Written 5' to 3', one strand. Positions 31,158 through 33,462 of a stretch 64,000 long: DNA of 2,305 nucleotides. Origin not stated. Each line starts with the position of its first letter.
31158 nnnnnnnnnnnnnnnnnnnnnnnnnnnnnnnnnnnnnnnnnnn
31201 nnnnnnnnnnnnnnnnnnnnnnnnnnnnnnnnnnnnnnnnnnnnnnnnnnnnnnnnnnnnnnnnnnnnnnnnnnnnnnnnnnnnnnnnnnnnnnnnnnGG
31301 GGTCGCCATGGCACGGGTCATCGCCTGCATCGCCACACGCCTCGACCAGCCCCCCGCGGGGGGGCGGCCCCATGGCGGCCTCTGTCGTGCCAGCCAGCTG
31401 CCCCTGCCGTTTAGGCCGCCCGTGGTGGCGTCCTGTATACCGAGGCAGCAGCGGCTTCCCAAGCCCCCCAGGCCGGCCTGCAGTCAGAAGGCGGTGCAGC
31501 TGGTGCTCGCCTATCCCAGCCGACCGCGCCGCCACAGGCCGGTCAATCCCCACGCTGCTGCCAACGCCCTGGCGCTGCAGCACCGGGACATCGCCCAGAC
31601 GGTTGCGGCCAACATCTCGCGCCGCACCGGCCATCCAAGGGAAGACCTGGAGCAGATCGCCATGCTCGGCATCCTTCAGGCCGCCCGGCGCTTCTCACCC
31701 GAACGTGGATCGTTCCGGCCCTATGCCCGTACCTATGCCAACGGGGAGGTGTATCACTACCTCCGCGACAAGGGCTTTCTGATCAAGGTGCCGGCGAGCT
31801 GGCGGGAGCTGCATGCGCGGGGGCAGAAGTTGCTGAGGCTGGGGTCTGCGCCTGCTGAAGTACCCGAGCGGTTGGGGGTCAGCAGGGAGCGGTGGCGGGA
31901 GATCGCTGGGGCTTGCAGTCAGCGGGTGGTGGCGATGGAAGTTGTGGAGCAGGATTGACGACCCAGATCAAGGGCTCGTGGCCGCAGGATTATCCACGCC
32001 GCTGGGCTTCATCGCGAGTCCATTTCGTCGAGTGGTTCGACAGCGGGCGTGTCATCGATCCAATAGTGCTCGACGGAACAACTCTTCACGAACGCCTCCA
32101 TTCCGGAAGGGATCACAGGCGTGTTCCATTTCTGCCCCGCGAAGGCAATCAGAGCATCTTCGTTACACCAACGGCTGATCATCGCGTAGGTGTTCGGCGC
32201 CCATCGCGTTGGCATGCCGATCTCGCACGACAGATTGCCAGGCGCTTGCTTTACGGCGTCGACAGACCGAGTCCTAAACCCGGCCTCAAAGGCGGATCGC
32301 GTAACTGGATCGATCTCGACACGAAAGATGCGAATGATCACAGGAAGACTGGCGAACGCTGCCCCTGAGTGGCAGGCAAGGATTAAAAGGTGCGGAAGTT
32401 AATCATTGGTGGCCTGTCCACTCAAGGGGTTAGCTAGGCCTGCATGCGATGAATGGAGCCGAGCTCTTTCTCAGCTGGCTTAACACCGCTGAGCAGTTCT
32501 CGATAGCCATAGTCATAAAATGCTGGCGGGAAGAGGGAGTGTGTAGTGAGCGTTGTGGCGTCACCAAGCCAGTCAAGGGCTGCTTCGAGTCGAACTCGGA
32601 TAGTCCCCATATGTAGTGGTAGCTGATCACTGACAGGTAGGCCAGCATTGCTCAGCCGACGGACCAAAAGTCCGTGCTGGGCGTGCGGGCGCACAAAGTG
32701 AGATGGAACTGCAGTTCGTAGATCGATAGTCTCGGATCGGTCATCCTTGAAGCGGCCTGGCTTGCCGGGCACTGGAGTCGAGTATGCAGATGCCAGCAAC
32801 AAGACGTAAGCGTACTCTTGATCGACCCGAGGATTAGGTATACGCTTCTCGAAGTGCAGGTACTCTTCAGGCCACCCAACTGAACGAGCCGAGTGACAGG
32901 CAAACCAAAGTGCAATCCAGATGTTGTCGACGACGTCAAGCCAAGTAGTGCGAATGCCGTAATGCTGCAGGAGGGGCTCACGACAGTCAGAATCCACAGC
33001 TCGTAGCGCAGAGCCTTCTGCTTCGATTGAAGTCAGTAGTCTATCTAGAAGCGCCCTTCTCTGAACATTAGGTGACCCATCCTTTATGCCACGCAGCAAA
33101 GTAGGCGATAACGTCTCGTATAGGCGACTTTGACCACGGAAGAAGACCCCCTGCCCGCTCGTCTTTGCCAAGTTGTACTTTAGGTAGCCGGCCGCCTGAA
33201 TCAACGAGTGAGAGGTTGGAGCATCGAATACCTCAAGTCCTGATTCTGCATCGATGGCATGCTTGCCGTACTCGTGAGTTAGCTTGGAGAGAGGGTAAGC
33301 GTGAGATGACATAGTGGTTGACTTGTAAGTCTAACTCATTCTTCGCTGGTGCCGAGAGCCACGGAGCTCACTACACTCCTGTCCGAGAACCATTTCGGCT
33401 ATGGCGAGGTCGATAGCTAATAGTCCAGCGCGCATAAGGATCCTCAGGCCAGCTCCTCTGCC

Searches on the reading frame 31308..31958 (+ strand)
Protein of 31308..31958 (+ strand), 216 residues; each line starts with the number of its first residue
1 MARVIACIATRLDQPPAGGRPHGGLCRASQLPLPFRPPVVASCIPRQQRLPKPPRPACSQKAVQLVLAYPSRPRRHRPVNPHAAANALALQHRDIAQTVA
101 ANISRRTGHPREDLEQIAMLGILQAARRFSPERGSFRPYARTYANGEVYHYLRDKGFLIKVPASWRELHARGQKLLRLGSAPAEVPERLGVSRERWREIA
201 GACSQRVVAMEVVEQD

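Call 5: search_protein_families(library=pfam, proteins=[window:31308-31958:+], max_evalue=0.01)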
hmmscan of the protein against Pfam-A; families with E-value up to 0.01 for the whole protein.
window:31308-31958:+ (216 aa): 1 family
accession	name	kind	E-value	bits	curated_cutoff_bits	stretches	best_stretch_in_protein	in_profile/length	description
PF04542.20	Sigma70_r2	-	9.4e-13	48.2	24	1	91-156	4-69/71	Sigma-70 region 2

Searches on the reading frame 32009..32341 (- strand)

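Call 60: search_protein_families(library=pfam, proteins=[window:32009-32341:-], max_evalue=0.01)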
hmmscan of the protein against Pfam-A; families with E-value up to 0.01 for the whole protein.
window:32009-32341:- (110 aa): 1 family
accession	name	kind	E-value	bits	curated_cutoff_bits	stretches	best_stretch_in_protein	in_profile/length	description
PF03992.22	ABM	-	1.1e-06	29.2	23.1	1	1-67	1-66/78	Antibiotic biosynthesis monooxygenase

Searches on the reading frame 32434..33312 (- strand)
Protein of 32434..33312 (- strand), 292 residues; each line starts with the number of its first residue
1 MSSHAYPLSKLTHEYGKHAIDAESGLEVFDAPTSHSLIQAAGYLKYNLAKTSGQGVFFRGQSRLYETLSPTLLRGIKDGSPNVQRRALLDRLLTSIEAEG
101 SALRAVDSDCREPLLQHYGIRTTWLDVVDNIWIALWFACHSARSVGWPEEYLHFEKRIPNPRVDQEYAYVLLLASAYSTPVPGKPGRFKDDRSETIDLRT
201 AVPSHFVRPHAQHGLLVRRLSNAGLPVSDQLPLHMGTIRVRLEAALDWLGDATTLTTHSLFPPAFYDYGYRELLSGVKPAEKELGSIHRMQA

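Call 5: search_protein_families(library=pfam, proteins=[window:32434-33312:-], max_evalue=0.01)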
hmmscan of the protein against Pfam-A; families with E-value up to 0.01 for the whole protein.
window:32434-33312:- (292 aa): 1 family
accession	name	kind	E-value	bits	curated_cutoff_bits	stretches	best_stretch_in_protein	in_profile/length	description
PF08867.16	FRG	-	7.7e-10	40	25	1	56-143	3-90/94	FRG domain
